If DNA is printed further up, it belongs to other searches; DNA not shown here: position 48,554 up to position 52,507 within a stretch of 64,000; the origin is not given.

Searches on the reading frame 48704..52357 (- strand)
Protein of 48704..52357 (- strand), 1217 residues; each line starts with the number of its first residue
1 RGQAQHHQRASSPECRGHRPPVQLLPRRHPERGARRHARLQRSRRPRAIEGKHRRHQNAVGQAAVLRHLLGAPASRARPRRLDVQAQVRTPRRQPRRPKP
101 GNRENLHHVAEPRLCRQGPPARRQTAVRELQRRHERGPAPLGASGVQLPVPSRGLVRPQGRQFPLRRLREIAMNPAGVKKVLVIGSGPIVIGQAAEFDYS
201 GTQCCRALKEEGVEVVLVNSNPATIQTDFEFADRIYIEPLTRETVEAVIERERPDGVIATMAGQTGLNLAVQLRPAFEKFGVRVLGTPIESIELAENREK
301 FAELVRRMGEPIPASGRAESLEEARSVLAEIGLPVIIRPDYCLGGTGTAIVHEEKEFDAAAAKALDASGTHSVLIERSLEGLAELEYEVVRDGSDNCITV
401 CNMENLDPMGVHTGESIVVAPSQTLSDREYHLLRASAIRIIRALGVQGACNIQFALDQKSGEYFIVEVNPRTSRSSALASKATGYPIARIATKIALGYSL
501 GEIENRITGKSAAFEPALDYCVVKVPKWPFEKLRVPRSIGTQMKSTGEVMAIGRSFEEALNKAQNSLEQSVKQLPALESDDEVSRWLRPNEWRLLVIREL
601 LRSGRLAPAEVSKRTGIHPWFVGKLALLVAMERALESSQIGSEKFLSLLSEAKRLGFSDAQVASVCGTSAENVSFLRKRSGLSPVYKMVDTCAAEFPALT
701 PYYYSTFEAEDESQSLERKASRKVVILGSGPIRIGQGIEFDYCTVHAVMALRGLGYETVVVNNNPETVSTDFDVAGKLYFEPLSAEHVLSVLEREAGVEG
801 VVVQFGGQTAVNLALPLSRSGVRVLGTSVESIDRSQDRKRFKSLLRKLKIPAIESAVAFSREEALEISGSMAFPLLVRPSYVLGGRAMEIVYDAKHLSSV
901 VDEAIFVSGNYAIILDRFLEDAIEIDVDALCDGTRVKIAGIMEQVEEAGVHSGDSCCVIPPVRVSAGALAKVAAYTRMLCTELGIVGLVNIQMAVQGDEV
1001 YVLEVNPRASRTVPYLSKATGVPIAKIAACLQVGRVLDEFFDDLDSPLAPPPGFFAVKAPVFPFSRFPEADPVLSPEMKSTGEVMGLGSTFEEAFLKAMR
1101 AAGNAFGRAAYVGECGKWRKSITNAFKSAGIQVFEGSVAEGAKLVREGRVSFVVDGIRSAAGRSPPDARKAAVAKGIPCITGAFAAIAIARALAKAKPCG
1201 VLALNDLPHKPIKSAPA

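Call 18: search_protein_families(library=pfam, proteins=[window:48704-52357:-], max_evalue=0.001)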
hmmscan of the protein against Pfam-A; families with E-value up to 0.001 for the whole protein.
window:48704-52357:- (1217 aa): 7 families
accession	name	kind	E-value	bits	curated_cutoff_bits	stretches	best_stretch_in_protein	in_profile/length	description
PF02786.22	CPSase_L_D2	-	2.3e-104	348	19.8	2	298-502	2-210/211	Carbamoyl-phosphate synthase L chain, ATP binding domain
PF25596.1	CPSase_L_D1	-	4.5e-96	317.3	27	2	179-293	3-117/118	Carbamoyl phosphate synthase preATP-grasp domain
PF02222.28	ATP-grasp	-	7.9e-16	58.7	27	2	305-473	3-164/179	ATP-grasp domain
PF02787.25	CPSase_L_D3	-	9.1e-15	54.9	26.6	1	588-665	5-79/80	Carbamoyl-phosphate synthetase large chain, oligomerisation domain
PF07478.18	Dala_Dala_lig_C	-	4.4e-14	52.9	24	1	322-470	26-174/204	D-ala D-ala ligase C-terminus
PF02655.19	ATP-grasp_3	-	1e-12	48.9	23.2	2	872-1009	31-157/160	ATP-grasp domain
PF15632.11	ATPgrasp_Ter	-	1.6e-12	47.8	29.1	1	973-1034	50-110/131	ATP-grasp in the biosynthetic pathway with Ter operon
